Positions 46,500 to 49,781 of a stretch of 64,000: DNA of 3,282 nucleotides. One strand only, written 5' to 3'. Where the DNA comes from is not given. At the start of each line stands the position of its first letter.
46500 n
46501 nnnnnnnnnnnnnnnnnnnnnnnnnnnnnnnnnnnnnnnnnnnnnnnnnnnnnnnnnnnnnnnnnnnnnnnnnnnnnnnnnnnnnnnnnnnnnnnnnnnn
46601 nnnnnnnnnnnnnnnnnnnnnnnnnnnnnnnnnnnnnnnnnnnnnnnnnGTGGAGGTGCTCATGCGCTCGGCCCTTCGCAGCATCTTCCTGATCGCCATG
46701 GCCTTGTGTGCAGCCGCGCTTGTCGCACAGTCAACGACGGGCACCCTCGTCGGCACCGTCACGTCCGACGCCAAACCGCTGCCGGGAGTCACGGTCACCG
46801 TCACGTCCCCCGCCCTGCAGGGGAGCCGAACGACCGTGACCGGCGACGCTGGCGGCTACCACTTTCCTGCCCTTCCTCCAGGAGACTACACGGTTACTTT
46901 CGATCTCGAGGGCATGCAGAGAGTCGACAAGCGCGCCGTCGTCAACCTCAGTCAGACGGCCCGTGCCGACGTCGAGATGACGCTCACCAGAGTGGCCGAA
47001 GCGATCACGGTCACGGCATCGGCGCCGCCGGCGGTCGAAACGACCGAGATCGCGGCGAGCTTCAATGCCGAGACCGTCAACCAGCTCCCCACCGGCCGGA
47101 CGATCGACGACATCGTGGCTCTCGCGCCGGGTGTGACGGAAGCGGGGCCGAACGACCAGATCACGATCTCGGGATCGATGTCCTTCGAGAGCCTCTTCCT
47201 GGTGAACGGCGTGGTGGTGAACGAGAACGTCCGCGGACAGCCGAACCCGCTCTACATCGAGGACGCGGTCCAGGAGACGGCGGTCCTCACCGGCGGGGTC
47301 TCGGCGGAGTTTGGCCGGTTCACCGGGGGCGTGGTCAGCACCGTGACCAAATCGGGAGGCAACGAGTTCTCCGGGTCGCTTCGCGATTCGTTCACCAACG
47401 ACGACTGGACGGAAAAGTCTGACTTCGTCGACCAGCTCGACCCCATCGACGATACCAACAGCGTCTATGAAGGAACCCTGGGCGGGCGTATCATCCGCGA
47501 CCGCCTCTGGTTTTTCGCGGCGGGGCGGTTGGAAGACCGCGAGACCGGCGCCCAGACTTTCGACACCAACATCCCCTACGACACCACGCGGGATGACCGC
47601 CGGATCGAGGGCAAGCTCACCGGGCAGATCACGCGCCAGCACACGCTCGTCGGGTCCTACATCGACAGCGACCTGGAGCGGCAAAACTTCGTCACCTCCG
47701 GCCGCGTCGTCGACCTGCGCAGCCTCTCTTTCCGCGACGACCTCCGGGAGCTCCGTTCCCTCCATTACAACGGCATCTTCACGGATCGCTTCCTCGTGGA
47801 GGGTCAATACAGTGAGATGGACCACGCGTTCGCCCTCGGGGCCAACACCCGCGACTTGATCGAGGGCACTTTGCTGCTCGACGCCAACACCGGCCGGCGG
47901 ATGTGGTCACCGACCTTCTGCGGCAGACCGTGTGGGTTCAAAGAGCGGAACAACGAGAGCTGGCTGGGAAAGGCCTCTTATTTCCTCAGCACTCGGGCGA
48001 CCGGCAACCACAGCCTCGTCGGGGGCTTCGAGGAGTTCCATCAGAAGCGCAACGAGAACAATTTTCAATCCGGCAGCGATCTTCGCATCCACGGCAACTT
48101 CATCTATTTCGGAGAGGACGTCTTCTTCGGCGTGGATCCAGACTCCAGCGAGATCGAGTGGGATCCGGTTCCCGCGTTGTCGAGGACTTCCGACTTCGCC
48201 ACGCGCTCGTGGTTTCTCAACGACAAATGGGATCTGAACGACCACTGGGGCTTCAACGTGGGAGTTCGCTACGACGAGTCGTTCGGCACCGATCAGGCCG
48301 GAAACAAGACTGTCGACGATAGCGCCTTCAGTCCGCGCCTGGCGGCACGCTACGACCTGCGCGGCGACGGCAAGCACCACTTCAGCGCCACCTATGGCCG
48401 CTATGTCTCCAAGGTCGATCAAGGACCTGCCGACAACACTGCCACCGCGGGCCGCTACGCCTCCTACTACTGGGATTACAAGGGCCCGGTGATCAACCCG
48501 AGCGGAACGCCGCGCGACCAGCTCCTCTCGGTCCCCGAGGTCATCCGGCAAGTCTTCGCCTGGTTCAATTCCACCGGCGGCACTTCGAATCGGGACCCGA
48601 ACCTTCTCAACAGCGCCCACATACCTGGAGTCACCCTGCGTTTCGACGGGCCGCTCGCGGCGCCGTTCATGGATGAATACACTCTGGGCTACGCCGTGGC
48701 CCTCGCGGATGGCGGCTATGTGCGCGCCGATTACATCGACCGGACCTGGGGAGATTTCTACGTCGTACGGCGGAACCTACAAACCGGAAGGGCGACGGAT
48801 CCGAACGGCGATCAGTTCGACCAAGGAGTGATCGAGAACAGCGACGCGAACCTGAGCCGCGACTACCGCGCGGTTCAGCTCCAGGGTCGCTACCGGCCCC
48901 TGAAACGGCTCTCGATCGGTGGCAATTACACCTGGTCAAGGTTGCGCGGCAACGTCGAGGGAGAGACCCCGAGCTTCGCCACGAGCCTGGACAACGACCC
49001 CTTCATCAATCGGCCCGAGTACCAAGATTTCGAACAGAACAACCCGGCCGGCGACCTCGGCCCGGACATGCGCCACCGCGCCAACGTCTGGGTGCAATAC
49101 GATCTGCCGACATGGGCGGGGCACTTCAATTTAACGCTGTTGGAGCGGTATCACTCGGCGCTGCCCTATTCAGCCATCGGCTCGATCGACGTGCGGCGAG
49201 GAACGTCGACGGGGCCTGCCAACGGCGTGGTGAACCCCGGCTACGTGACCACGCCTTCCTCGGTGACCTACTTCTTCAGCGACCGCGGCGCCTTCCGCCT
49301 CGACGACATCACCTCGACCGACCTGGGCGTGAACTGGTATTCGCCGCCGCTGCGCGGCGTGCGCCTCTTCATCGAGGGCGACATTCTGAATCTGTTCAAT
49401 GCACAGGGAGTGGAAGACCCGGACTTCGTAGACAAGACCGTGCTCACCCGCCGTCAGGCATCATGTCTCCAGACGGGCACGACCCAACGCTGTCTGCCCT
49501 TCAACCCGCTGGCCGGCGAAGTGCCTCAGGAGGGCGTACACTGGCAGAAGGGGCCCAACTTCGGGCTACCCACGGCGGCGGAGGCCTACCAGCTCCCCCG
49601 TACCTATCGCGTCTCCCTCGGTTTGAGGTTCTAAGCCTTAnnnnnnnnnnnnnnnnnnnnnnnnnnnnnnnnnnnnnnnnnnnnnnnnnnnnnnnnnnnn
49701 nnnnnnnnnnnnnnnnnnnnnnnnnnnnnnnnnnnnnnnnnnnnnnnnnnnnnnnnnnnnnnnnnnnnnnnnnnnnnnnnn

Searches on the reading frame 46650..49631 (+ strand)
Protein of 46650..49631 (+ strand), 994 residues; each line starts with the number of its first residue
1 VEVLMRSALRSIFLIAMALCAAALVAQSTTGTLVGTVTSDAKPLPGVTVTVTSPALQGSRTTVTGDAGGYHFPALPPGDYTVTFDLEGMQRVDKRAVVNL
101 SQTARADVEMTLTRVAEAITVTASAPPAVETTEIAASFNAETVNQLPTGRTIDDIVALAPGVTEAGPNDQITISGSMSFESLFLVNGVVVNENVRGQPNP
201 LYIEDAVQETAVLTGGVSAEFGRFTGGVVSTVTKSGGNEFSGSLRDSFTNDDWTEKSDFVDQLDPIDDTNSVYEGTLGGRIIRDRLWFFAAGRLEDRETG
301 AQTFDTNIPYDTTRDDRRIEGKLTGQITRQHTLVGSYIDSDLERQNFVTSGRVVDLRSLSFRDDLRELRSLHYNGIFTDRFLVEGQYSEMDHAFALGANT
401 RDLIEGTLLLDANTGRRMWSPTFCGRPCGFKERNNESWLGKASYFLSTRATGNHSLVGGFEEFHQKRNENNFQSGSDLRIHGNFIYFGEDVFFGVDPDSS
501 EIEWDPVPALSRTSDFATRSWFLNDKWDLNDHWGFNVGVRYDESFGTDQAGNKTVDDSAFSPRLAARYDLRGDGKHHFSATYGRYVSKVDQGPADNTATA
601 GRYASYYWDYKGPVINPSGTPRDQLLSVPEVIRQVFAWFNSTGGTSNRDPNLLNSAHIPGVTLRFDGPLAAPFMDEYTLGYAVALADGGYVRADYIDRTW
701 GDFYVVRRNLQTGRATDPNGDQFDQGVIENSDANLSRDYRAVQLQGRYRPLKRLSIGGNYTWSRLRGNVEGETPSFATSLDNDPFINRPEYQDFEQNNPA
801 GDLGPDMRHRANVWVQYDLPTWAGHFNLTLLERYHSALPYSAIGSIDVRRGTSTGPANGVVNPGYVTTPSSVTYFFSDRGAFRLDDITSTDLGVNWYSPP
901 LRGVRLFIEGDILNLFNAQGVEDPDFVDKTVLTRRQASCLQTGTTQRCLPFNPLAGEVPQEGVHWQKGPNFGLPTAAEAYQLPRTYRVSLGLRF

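Call 79: search_protein_families(library=pfam, proteins=[window:46650-49631:+], max_evalue=0.00001)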
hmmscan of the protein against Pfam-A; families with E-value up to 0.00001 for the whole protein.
window:46650-49631:+ (994 aa): 5 families
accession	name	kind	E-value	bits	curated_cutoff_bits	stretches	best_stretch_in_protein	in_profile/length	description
PF25183.1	OMP_b-brl_4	-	3.1e-17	62.7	30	2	554-826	432-699/838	Outer membrane beta barrel domain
PF13620.12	CarboxypepD_reg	-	1.2e-14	54.8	32.3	1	32-111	1-82/82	Carboxypeptidase regulatory-like domain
PF13715.12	CarbopepD_reg_2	-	2e-07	31.4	32.2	1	35-110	3-76/88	CarboxypepD_reg-like domain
PF17210.9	SdrD_B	-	1e-06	29.3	29.7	1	38-90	18-71/112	SdrD B-like domain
PF07715.20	Plug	-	4.7e-06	27.5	23.9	0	130-227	4-105/107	TonB-dependent Receptor Plug Domain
